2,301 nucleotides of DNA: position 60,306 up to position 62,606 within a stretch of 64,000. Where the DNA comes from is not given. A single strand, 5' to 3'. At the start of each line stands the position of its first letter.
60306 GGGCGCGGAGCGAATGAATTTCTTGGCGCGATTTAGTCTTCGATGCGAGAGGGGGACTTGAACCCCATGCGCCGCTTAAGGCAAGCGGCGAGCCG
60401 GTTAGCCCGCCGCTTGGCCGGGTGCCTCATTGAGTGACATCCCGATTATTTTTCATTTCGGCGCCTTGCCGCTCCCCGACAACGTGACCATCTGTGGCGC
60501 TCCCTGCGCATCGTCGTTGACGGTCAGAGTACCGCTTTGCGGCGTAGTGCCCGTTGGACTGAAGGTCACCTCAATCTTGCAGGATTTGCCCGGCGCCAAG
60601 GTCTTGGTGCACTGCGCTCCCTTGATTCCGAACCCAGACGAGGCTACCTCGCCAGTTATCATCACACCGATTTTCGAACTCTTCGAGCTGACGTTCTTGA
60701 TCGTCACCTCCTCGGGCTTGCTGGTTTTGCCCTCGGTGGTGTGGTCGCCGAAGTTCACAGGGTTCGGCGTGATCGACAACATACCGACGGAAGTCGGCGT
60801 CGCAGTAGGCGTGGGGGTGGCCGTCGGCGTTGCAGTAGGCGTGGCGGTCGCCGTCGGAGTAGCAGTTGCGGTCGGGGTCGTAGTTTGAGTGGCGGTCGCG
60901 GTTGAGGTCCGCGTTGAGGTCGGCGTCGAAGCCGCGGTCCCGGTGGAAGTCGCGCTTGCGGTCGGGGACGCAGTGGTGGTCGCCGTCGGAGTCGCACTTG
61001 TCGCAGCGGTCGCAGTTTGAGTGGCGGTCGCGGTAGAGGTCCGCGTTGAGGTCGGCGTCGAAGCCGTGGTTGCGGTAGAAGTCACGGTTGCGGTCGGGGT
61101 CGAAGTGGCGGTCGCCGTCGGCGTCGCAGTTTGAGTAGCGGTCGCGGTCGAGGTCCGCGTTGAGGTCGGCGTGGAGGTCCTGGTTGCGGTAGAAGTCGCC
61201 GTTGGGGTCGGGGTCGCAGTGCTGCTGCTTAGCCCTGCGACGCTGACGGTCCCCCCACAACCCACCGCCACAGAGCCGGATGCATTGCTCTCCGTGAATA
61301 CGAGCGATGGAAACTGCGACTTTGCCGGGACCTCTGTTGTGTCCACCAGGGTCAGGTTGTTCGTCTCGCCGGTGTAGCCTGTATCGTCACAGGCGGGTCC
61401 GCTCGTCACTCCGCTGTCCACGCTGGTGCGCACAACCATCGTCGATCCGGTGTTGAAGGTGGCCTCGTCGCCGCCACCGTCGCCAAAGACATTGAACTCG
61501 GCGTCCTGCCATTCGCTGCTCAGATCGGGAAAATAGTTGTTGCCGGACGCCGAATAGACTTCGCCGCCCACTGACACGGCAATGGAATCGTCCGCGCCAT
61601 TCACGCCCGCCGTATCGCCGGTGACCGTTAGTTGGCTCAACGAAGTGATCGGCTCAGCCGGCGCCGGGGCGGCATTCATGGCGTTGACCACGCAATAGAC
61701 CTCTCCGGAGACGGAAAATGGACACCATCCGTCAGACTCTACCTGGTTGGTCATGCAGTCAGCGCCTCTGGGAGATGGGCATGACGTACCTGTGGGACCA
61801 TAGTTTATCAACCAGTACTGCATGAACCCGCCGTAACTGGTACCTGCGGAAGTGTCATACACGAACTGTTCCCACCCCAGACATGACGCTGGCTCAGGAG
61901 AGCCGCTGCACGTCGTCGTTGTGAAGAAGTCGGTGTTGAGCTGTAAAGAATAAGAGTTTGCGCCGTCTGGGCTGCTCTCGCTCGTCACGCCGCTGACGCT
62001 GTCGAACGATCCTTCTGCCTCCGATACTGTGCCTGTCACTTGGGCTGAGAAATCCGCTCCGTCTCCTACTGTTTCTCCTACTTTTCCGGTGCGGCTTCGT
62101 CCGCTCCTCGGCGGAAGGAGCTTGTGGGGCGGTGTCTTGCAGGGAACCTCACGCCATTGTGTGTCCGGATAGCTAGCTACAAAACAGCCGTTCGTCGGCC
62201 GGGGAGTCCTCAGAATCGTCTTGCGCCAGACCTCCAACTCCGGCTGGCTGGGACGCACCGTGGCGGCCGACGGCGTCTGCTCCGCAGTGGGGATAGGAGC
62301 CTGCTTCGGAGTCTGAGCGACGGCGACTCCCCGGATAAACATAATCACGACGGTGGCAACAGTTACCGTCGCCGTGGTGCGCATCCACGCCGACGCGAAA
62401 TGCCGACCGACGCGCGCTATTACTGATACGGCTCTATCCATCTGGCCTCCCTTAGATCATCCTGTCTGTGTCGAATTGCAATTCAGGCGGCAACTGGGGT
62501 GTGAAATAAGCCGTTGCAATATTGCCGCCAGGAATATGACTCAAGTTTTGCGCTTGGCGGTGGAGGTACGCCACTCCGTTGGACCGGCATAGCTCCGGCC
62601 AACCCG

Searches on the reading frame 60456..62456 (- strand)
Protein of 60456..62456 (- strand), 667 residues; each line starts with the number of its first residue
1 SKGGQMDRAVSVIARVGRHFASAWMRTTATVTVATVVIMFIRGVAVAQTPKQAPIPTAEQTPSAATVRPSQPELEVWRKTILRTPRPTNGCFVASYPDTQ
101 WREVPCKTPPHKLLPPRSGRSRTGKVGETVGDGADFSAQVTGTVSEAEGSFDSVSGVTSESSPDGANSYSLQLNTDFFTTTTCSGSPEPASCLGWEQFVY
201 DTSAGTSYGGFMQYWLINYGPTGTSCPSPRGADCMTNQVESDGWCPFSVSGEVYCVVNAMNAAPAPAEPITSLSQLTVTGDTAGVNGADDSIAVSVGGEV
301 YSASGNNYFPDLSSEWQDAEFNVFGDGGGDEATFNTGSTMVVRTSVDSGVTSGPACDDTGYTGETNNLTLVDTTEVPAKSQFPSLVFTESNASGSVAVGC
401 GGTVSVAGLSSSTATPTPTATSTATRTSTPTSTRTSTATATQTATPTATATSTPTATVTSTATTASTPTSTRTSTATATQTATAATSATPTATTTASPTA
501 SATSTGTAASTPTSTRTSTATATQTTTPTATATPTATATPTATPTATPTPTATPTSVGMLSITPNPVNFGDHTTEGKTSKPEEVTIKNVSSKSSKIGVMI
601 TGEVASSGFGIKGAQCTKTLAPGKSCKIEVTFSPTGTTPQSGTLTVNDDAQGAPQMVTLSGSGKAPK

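Call 8: search_protein_families(library=pfam, proteins=[window:60456-62456:-], max_evalue=0.0001)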
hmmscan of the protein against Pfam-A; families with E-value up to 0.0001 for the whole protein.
window:60456-62456:- (667 aa): 4 families
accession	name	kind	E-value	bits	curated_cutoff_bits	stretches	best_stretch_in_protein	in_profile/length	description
PF22073.2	Cep192_D4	-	5.8e-09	36.6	35.5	1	562-663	6-111/112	Cep192 domain 4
PF22544.2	HYDIN_VesB_CFA65-like_Ig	-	6.2e-07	30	25.5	1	560-661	3-99/100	HYDIN/CFA65/VesB-like, Ig-like domain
PF15780.11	ASH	-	1.7e-06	28.6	27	1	565-655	12-97/98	Abnormal spindle-like microcephaly-assoc'd, ASPM-SPD-2-Hydin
PF07610.17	DUF1573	-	8.5e-05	23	26.1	0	604-661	38-96/98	Protein of unknown function (DUF1573)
